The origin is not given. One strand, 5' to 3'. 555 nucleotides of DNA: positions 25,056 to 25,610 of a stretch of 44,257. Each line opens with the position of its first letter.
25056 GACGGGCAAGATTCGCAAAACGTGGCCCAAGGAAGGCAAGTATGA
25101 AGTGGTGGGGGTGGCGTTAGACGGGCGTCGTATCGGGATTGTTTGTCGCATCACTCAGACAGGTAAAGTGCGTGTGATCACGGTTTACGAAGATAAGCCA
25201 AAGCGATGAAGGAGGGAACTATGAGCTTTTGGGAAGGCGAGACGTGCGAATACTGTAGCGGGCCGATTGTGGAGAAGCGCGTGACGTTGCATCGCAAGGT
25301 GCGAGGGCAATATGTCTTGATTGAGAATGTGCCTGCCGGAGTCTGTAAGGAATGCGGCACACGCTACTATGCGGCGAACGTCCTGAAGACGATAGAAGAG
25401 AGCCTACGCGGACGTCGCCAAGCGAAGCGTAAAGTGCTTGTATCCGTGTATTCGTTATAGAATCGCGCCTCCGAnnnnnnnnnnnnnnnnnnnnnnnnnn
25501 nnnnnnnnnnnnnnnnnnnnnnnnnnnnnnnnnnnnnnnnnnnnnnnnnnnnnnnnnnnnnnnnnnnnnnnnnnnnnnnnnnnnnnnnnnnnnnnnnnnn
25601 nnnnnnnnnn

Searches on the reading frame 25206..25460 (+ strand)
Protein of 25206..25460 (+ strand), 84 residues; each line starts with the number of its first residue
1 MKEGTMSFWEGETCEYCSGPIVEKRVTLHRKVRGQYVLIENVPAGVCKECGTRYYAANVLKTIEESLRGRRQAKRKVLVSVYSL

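Call 44: search_protein_families(library=pfam, proteins=[window:25206-25460:+], max_evalue=0.001)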
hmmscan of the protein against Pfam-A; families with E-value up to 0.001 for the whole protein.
window:25206-25460:+ (84 aa): 0 families

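Call 66: search_protein_families(library=ncbifam, proteins=[window:25206-25460:+], max_evalue=0.01)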
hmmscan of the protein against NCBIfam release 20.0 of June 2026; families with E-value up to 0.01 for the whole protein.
window:25206-25460:+ (84 aa): 3 families
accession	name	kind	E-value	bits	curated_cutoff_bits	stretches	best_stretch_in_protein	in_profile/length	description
TIGR03831.1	YgiT_finger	domain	1.7e-11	44.2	20.2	1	14-56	1-44/46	YgiT-type zinc finger protein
TIGR03830.1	CxxCG_CxxCG_HTH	subfamily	2.2e-05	24.3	61.8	1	14-79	1-66/127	type II TA system antitoxin MqsA family protein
TIGR03829.1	YokU_near_AblA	hypoth_equivalog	0.0097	16.2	90.85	0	33-67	23-58/89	YokU family protein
